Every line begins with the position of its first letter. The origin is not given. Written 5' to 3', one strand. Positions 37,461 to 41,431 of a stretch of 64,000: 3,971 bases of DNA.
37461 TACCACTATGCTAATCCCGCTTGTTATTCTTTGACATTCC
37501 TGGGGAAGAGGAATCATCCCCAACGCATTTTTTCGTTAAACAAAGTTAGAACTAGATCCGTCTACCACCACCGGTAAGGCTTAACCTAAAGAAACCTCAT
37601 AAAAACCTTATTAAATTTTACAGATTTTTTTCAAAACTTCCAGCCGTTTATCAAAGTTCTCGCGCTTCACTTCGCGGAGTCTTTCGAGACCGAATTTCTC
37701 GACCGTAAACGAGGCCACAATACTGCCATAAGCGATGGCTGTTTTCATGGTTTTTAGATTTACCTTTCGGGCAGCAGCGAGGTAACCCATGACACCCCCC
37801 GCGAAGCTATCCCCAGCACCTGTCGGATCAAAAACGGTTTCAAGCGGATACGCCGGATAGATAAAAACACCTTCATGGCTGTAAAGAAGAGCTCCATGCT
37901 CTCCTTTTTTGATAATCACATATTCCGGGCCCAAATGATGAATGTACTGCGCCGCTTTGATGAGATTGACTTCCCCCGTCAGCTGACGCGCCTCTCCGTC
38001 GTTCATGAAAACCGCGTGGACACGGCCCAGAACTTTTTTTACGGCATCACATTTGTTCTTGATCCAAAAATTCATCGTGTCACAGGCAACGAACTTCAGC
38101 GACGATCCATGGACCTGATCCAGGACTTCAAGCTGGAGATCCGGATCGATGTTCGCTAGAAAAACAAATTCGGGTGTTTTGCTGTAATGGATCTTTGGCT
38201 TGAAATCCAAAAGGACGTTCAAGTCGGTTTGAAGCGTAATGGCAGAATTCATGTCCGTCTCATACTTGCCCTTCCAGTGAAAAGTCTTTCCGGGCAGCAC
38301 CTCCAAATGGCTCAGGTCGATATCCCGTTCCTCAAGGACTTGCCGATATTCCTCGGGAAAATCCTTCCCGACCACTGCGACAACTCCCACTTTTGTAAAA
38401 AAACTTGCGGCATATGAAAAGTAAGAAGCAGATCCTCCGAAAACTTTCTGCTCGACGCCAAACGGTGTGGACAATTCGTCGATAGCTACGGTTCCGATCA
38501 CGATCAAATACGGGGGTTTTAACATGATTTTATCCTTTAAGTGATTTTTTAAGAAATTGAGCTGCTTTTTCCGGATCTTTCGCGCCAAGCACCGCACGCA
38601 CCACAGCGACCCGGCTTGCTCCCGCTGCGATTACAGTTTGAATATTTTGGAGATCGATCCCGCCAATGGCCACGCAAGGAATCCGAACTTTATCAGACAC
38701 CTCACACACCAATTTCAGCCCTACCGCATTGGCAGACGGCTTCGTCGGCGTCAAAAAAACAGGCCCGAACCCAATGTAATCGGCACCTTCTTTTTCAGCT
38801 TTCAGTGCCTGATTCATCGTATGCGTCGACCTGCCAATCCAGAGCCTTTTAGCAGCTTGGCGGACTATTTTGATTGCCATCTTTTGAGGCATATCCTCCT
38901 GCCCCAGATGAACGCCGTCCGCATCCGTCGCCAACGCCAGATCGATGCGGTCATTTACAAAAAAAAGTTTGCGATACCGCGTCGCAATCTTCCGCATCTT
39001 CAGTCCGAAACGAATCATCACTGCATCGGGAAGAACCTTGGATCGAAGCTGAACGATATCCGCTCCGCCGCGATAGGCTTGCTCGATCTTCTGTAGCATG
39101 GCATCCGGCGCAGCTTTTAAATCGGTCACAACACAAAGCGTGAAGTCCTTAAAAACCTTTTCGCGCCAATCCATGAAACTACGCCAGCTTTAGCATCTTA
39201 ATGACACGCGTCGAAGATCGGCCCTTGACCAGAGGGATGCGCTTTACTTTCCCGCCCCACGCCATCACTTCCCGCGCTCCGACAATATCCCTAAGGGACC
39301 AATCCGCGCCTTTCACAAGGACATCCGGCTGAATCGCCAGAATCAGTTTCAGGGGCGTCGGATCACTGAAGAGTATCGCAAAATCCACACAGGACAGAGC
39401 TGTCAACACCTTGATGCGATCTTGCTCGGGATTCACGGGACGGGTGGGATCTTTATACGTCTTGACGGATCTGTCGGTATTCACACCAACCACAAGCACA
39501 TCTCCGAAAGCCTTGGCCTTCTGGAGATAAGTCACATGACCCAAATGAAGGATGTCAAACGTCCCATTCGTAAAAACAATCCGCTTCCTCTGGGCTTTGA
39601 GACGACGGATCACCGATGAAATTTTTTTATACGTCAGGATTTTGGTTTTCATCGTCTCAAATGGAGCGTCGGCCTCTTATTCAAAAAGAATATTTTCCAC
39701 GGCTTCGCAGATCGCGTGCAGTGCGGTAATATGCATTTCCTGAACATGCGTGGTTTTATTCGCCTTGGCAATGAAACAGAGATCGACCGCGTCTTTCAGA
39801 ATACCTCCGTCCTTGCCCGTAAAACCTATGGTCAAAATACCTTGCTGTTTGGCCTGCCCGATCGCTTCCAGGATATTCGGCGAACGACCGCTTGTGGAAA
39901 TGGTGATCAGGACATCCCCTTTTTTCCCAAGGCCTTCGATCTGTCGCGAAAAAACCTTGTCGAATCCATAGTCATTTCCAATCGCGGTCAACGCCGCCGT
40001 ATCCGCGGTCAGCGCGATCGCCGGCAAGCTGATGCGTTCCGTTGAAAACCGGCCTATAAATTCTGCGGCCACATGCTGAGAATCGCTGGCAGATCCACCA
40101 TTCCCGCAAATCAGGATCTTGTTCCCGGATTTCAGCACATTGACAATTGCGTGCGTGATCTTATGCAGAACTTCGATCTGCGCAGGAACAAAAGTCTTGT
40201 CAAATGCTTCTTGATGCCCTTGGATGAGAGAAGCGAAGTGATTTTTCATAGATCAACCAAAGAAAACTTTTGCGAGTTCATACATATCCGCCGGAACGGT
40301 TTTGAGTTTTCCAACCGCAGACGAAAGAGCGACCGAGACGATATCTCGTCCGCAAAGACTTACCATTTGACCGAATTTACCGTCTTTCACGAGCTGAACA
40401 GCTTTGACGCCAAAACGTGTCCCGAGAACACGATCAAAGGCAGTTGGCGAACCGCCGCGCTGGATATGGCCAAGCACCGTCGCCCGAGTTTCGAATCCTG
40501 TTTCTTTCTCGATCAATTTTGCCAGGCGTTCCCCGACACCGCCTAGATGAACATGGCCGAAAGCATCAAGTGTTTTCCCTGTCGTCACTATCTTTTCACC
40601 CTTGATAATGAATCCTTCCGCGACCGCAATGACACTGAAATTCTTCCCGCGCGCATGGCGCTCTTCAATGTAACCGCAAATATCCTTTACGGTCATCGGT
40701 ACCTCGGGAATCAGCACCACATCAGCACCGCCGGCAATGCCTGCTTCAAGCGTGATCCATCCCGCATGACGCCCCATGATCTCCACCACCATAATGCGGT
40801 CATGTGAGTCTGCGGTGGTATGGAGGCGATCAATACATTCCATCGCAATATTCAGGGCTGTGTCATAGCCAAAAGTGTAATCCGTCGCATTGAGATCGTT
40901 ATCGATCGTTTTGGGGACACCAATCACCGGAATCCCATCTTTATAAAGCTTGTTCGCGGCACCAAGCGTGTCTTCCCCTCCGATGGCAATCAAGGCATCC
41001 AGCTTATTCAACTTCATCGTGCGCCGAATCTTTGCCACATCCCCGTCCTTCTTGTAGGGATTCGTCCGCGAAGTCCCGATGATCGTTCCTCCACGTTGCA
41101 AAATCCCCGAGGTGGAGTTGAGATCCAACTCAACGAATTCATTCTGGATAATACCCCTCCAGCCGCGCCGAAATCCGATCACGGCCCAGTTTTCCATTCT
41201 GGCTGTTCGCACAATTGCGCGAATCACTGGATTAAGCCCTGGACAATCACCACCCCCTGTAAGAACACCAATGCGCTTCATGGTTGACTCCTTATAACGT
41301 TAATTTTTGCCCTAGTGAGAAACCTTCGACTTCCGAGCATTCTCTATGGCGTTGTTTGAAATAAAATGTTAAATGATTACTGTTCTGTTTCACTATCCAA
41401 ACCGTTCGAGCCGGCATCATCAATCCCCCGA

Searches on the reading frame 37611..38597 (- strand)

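Call 39: search_protein_families(library=pfam, proteins=[window:37611-38597:-], max_evalue=0.001)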
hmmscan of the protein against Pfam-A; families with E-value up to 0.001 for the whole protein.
window:37611-38597:- (328 aa): 2 families
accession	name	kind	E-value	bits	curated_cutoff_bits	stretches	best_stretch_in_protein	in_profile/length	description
PF00294.29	PfkB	-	7.7e-30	104.7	25.8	1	51-304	33-295/302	pfkB family carbohydrate kinase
PF08543.17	Phos_pyr_kin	-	0.00012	22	27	1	180-290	106-227/246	Phosphomethylpyrimidine kinase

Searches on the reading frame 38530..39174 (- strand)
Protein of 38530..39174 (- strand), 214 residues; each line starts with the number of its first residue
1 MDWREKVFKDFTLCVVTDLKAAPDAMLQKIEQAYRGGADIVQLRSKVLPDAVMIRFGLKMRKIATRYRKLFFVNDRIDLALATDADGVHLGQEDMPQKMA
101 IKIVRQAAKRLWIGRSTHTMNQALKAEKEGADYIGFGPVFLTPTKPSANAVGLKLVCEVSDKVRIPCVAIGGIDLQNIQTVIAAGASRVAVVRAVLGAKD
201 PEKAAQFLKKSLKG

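Call 39: search_protein_families(library=pfam, proteins=[window:38530-39174:-], max_evalue=0.001)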
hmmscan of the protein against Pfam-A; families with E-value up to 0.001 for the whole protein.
window:38530-39174:- (214 aa): 2 families
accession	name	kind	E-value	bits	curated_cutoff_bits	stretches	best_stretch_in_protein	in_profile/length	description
PF02581.23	TMP-TENI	-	4.3e-60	202.6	27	1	13-195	1-180/180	Thiamine monophosphate synthase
PF03060.21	NMO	-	9.7e-07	28.9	28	1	75-202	104-232/331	Nitronate monooxygenase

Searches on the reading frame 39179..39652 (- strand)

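Call 39: search_protein_families(library=pfam, proteins=[window:39179-39652:-], max_evalue=0.001)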
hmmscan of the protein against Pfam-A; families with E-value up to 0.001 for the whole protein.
window:39179-39652:- (157 aa): 1 family
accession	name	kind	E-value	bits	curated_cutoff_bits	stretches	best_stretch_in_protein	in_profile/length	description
PF01467.32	CTP_transf_like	-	2.3e-18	67.1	21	1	27-135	1-113/133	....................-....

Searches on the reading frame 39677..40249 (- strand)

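Call 39: search_protein_families(library=pfam, proteins=[window:39677-40249:-], max_evalue=0.001)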
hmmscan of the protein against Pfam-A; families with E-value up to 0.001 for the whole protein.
window:39677-40249:- (190 aa): 2 families
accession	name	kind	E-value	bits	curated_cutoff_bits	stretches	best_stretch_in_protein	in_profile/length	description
PF13580.11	SIS_2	-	5.4e-30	104.7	27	1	19-145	12-138/138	SIS domain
PF01380.27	SIS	-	6.6e-09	36.1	25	1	109-179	52-120/131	SIS domain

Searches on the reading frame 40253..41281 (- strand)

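Call 39: search_protein_families(library=pfam, proteins=[window:40253-41281:-], max_evalue=0.001)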
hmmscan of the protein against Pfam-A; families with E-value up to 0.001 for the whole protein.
window:40253-41281:- (342 aa): 1 family
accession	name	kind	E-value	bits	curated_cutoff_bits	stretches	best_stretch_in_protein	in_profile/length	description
PF00365.25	PFK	-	2.4e-112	375.3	30.9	1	3-298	1-277/277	Phosphofructokinase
